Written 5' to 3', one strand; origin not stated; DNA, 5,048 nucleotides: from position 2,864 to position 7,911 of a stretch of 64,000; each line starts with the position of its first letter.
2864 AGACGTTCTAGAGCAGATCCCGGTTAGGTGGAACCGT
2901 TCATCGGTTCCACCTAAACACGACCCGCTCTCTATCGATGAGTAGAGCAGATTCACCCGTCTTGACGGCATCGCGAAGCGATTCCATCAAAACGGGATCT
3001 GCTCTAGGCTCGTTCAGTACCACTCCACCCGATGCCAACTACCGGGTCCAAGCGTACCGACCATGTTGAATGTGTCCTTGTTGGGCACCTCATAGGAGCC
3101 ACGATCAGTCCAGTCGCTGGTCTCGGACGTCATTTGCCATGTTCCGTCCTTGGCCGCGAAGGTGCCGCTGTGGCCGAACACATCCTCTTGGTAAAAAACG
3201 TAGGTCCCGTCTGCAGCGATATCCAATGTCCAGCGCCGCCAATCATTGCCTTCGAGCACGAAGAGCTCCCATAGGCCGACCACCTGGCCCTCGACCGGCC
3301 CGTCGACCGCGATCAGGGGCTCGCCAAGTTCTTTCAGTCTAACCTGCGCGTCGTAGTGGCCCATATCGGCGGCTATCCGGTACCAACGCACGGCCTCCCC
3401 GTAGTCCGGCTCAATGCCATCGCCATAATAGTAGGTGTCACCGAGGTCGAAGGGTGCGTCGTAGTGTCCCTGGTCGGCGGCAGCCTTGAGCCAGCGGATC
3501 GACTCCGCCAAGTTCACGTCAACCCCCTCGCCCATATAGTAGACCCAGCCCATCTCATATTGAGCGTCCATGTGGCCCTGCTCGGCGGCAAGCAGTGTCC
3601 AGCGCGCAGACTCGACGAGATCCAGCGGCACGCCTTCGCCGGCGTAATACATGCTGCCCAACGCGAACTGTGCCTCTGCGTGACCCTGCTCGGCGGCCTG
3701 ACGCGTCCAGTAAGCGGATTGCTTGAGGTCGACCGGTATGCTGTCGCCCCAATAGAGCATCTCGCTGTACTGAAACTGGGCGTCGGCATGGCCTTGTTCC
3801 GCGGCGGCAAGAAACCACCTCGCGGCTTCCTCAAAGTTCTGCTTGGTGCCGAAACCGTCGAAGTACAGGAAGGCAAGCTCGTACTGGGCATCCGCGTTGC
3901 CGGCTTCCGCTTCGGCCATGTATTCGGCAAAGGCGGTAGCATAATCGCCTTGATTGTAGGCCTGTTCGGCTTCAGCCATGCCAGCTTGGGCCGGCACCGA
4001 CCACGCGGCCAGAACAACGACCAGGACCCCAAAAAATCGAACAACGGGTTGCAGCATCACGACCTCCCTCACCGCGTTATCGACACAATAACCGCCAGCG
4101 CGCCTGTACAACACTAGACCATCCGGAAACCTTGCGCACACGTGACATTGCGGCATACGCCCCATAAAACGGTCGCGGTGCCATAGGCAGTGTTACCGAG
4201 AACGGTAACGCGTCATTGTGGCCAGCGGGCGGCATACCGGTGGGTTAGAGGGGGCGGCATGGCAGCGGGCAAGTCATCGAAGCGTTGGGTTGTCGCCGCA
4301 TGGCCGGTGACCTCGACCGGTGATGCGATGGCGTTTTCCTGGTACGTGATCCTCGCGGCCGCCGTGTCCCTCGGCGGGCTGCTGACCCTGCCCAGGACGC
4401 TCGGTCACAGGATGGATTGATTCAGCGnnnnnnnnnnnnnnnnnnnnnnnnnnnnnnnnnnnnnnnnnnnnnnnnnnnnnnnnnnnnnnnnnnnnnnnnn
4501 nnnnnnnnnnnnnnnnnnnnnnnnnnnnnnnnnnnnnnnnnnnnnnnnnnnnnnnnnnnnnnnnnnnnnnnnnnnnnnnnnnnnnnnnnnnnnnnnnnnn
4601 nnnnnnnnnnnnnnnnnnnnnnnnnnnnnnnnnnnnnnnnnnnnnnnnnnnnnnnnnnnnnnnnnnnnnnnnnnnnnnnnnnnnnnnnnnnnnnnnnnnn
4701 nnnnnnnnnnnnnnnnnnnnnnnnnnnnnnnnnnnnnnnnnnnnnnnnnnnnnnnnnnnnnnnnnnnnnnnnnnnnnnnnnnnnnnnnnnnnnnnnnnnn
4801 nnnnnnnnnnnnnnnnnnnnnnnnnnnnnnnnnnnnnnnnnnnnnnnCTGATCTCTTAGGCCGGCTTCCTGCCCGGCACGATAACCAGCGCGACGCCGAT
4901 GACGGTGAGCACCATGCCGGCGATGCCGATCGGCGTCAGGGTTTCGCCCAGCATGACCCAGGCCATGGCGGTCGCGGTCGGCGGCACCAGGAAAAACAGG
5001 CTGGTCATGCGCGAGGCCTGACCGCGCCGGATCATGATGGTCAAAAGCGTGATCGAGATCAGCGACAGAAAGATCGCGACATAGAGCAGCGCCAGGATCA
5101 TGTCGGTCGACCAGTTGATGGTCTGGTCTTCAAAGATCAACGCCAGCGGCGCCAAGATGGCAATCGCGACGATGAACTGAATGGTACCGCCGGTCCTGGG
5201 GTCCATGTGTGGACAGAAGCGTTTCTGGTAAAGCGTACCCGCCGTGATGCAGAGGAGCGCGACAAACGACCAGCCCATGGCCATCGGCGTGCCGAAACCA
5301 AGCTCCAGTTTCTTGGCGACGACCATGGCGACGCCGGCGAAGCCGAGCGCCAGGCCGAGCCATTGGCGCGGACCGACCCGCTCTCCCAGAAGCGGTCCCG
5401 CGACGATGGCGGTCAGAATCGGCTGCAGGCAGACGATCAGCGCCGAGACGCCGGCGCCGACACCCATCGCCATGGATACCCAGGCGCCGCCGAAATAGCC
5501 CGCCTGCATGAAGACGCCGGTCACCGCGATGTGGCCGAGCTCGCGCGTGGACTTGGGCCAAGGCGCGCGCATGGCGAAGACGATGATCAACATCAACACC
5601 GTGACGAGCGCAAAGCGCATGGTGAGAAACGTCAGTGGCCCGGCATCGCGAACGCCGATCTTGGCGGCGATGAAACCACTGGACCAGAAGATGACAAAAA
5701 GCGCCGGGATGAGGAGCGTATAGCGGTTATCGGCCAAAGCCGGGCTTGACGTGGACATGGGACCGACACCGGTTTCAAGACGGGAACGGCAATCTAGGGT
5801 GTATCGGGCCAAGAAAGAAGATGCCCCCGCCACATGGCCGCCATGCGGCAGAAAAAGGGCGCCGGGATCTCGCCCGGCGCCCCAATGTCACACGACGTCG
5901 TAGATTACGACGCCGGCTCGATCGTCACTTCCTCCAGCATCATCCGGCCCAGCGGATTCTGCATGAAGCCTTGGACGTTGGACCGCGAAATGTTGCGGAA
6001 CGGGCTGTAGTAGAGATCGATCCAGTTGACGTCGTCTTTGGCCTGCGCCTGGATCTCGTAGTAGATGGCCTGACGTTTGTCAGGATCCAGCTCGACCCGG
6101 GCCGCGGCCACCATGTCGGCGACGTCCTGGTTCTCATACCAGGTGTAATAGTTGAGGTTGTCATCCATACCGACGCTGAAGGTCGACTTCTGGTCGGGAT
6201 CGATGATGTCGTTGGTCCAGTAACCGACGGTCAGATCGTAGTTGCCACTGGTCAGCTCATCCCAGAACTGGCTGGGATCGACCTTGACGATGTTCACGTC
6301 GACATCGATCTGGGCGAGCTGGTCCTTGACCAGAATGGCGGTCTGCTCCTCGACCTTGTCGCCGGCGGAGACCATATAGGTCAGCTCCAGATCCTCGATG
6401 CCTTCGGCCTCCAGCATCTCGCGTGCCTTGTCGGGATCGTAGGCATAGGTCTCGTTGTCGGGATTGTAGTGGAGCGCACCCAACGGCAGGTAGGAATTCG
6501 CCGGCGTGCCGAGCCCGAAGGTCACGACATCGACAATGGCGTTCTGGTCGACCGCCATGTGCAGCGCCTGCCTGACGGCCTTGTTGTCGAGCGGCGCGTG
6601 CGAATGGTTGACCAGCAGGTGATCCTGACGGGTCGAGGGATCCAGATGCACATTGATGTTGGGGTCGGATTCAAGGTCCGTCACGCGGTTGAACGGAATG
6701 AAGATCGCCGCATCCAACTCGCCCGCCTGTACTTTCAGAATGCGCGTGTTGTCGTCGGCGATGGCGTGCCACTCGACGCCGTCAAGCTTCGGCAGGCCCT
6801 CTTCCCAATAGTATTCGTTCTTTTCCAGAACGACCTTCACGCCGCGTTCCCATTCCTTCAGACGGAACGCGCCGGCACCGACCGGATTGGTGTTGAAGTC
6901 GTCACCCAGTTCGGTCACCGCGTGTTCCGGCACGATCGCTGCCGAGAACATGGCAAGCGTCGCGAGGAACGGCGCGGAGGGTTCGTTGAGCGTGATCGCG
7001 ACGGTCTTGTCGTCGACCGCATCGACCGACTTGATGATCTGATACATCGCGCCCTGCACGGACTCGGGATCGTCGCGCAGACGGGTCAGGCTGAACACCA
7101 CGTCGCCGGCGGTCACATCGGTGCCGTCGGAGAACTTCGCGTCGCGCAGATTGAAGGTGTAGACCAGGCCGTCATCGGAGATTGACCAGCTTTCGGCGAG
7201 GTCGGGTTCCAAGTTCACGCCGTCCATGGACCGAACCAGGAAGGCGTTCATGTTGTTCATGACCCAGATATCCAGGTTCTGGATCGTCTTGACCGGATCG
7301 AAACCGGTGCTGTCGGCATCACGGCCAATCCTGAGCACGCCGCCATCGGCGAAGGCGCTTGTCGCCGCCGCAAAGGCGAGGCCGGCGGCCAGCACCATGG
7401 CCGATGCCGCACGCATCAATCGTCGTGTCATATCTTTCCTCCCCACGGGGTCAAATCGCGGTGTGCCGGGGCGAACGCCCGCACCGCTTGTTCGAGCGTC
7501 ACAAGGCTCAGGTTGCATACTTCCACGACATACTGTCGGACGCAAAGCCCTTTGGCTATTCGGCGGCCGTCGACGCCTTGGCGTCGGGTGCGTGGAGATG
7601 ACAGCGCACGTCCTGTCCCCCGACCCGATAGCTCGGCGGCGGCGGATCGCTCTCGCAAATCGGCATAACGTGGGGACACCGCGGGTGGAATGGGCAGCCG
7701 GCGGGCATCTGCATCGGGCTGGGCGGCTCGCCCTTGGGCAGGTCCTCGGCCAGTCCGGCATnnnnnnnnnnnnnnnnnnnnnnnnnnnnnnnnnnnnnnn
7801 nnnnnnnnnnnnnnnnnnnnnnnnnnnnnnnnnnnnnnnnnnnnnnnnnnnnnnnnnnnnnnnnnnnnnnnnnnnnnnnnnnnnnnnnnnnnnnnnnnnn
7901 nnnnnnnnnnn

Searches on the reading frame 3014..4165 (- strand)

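Call 64: search_protein_families(library=pfam, proteins=[window:3014-4165:-], max_evalue=0.00001)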
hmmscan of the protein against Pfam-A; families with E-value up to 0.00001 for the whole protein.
window:3014-4165:- (383 aa): 2 families
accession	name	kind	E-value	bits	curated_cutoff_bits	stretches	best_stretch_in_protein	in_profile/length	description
PF08238.18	Sel1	-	1.1e-44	149.7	30.7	5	91-126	1-36/36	Sel1 repeat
PF23310.1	TPR_27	-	1.3e-06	28.5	27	0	87-138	24-72/110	Plant tetratrico peptide repeats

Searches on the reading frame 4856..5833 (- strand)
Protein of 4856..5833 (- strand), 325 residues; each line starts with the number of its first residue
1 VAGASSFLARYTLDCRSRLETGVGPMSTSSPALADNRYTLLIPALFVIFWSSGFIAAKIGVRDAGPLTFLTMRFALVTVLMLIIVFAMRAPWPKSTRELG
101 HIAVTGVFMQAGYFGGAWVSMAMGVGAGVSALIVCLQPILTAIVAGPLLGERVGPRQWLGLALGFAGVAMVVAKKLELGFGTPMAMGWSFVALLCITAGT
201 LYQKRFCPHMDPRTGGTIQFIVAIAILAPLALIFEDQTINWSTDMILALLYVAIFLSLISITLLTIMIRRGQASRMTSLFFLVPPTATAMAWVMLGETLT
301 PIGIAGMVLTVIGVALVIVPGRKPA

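Call 64: search_protein_families(library=pfam, proteins=[window:4856-5833:-], max_evalue=0.00001)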
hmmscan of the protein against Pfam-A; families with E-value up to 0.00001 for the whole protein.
window:4856-5833:- (325 aa): 1 family
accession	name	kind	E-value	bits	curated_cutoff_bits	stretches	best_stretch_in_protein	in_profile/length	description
PF00892.27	EamA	-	2.9e-37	128.4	28.2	2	44-172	8-134/135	EamA-like transporter family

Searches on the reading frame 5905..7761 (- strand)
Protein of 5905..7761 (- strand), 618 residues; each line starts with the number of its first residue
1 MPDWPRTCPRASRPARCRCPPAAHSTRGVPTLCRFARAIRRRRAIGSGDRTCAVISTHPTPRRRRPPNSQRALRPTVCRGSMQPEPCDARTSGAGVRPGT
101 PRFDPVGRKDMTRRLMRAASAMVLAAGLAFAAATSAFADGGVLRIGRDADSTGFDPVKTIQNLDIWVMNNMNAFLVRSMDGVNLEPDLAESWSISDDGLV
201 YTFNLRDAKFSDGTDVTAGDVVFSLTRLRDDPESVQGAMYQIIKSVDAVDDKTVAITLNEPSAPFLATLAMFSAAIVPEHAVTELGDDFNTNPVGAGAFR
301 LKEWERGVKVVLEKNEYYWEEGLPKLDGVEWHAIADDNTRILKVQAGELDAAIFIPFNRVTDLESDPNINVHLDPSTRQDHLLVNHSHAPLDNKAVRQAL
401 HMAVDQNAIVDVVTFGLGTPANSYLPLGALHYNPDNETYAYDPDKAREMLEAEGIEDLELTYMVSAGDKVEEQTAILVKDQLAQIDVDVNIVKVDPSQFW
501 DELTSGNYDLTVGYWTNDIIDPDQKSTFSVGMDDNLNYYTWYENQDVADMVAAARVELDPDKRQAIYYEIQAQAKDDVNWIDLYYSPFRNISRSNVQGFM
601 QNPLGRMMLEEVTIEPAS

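Call 40: search_protein_families(library=pfam, proteins=[window:5905-7761:-], max_evalue=0.00001)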
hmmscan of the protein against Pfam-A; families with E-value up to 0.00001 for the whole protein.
window:5905-7761:- (618 aa): 1 family
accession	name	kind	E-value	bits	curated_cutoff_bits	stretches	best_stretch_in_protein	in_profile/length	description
PF00496.27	SBP_bac_5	-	1.1e-103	347.7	32.4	1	184-527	2-358/368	Bacterial extracellular solute-binding proteins, family 5 Middle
